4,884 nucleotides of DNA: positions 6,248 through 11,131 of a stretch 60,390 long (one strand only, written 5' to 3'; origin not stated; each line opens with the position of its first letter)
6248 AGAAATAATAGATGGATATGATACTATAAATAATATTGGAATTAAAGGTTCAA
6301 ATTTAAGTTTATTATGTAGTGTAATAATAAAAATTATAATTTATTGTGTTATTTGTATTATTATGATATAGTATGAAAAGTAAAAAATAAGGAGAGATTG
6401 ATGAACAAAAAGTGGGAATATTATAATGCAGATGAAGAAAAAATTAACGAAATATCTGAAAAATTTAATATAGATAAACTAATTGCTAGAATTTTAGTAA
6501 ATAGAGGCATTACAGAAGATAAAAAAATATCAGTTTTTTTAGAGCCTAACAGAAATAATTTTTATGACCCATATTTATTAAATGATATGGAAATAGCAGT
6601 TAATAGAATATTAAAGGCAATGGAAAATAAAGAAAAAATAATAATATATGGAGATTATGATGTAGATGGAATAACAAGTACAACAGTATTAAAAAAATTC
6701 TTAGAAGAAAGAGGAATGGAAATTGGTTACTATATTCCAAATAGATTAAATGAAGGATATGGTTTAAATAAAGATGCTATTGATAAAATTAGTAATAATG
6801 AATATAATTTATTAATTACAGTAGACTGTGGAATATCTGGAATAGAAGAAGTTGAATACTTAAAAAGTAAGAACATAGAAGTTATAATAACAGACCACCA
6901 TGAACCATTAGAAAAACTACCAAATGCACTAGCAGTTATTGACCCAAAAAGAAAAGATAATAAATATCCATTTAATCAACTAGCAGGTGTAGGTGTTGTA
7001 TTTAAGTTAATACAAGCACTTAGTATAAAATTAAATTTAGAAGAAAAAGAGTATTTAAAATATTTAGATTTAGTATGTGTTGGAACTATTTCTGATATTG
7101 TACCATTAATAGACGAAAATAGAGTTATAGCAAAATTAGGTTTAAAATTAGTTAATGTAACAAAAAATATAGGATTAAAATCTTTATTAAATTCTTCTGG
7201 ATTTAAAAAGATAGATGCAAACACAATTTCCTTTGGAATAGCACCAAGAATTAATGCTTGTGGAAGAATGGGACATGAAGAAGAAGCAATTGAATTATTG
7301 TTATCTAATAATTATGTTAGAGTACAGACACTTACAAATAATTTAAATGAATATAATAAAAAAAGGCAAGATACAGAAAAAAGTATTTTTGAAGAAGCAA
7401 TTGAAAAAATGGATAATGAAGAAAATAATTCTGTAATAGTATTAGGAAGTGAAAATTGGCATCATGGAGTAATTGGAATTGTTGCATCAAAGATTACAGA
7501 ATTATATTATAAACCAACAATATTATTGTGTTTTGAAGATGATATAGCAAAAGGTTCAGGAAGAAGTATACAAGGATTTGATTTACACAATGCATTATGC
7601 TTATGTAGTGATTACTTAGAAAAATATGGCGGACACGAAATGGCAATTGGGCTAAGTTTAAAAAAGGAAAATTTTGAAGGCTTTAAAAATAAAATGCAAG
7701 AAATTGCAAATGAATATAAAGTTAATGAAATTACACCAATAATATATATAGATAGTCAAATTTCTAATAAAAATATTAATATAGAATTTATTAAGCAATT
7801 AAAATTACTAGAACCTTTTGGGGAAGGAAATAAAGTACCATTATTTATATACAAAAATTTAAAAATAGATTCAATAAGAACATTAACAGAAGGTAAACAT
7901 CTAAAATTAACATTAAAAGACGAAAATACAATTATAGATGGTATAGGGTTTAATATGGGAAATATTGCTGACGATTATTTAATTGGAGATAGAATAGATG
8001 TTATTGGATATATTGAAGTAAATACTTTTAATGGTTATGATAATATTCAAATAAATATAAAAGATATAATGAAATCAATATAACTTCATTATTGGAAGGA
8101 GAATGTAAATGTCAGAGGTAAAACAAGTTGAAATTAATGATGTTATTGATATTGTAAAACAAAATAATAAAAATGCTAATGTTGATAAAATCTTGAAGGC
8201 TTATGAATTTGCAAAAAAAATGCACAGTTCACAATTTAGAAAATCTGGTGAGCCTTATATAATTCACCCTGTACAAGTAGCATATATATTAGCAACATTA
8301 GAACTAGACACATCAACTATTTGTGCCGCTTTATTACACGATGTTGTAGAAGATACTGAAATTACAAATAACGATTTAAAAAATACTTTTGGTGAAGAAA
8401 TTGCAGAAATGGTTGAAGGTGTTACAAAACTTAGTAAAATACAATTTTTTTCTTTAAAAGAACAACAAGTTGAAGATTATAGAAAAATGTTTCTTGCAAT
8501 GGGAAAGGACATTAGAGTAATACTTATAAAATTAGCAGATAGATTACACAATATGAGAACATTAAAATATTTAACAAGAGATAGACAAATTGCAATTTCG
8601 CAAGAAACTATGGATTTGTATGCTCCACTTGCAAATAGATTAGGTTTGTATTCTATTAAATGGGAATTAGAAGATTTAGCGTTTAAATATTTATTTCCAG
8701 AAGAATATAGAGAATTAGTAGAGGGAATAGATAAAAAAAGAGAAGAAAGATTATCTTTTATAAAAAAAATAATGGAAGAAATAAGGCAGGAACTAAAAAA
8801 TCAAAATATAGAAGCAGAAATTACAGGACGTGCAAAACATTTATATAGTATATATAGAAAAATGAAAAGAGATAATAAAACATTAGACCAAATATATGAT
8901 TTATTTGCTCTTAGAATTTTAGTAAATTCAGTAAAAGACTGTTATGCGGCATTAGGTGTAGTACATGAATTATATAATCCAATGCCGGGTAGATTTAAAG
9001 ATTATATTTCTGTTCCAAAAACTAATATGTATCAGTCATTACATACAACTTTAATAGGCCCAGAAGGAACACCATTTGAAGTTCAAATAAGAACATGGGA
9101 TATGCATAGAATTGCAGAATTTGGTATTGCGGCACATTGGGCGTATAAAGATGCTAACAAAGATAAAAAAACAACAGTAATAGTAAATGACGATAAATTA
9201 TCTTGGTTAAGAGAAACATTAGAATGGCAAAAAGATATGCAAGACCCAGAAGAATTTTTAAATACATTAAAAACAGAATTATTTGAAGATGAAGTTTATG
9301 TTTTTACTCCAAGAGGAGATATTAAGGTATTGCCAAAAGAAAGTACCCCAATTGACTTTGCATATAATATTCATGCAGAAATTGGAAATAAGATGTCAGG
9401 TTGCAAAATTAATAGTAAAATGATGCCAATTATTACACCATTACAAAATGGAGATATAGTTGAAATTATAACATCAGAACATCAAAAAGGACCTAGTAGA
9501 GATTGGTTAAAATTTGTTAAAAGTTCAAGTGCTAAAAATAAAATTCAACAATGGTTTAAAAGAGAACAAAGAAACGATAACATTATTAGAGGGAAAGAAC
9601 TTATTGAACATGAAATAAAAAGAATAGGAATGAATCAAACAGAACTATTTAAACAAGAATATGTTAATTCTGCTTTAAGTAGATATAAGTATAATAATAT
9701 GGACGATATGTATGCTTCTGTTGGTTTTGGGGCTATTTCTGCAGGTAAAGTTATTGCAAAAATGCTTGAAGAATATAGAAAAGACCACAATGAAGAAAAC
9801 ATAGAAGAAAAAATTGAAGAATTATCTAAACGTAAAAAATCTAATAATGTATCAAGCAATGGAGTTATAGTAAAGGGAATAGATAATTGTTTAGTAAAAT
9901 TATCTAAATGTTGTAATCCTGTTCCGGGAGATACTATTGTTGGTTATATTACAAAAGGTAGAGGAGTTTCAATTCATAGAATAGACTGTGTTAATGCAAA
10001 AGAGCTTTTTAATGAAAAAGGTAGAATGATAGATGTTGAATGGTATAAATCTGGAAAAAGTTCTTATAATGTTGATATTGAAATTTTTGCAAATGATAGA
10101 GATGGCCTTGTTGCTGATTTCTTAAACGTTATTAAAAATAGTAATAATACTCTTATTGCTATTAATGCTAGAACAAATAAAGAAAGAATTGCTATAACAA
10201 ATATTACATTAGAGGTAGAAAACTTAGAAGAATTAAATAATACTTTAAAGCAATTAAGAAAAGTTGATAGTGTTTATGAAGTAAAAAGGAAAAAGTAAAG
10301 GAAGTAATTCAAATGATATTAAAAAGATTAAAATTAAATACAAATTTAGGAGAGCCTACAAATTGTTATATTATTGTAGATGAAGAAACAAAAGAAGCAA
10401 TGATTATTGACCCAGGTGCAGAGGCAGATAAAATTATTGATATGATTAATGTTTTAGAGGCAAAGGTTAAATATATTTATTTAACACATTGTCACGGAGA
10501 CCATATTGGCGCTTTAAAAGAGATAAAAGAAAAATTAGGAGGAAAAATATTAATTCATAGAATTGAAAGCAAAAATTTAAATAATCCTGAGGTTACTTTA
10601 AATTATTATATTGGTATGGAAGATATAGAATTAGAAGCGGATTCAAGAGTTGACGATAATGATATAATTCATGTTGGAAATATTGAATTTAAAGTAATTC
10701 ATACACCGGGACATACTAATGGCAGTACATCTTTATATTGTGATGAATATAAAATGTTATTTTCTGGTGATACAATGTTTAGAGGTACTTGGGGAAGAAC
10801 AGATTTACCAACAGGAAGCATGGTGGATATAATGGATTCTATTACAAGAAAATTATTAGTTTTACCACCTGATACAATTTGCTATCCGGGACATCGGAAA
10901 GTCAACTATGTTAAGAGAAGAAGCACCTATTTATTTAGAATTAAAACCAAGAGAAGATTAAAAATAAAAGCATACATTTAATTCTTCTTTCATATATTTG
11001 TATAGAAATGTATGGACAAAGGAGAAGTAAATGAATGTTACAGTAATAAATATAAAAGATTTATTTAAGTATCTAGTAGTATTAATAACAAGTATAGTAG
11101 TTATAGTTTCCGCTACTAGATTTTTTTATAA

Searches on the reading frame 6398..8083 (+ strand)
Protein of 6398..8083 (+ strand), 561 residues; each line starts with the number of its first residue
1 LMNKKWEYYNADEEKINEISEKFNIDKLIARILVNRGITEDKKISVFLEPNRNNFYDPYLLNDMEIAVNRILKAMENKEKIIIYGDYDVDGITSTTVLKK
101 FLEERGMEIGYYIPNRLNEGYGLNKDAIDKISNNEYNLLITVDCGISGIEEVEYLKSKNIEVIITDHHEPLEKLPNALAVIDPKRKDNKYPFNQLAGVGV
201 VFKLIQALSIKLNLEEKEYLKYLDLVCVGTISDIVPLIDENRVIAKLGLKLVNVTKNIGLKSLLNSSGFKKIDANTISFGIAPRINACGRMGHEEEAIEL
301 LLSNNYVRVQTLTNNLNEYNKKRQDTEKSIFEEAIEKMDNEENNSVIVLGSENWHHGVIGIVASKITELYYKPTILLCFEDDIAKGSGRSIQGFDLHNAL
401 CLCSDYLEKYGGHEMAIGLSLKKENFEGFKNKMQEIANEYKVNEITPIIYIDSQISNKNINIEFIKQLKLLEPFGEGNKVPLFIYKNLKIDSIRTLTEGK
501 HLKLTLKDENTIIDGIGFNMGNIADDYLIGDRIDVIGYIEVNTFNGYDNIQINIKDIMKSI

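Call 18: search_protein_families(library=pfam, proteins=[window:6398-8083:+], max_evalue=0.00001)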
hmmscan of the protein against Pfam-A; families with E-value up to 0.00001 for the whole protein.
window:6398-8083:+ (561 aa): 3 families
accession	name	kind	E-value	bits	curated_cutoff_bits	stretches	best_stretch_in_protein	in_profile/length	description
PF17768.7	RecJ_OB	-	1.5e-31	109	27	1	451-556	1-107/107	RecJ OB domain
PF01368.27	DHH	-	1.2e-29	103.5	28.1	1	80-230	1-125/125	DHH family, N-terminal domain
PF02272.25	DHHA1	-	1.9e-14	54.4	25.9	1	343-438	1-101/102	DHHA1 domain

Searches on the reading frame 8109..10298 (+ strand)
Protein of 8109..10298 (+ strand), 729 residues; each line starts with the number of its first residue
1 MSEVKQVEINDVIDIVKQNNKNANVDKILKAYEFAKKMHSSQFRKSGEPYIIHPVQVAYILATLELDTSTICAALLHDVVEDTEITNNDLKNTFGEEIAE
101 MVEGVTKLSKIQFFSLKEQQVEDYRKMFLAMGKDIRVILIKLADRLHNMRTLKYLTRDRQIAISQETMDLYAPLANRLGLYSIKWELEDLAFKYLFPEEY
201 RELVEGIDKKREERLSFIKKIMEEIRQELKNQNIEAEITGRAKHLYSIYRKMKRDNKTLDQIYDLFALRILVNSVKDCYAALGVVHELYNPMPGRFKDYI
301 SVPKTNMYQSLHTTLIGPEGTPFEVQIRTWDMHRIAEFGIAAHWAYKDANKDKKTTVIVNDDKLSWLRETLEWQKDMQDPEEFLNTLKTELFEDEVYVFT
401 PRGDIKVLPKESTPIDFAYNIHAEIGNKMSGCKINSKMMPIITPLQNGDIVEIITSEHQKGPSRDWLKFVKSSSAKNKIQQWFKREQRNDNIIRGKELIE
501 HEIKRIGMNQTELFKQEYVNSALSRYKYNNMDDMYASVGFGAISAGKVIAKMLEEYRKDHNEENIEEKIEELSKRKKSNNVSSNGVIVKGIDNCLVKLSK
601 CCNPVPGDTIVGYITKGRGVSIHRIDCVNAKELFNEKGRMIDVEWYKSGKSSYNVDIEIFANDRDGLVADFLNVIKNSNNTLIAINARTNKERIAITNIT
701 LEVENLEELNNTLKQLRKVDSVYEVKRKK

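Call 18: search_protein_families(library=pfam, proteins=[window:8109-10298:+], max_evalue=0.00001)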
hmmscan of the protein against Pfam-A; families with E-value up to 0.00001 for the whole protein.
window:8109-10298:+ (729 aa): 6 families
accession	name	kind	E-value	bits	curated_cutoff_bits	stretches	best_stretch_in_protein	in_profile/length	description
PF13328.12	HD_4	-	4.4e-52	176.4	27.2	1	31-180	1-155/156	HD domain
PF04607.23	RelA_SpoT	-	3.1e-44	150.3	27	1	240-350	1-112/113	Region found in RelA / SpoT proteins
PF02824.27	TGS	-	2.2e-19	69.7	22.2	1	396-455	1-60/60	TGS domain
PF13291.12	ACT_4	-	1e-18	68.2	27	1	651-727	3-80/80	ACT domain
PF19296.4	RelA_AH_RIS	-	8.7e-14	52.5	23.8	1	475-632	9-177/185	RelA/SpoT, AH and RIS domains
PF01966.28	HD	-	1.2e-12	48.6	22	1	50-149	1-116/116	HD domain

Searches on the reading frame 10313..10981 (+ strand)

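Call 18: search_protein_families(library=pfam, proteins=[window:10313-10981:+], max_evalue=0.00001)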
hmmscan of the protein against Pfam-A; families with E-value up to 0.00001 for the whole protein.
window:10313-10981:+ (222 aa): 2 families
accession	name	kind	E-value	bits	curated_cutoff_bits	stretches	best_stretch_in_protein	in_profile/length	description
PF00753.33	Lactamase_B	-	1.1e-34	120.5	22.7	1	14-194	4-196/196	Metallo-beta-lactamase superfamily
PF19583.5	ODP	-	1e-08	35.7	27.2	1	16-155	3-137/194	ODP family beta lactamase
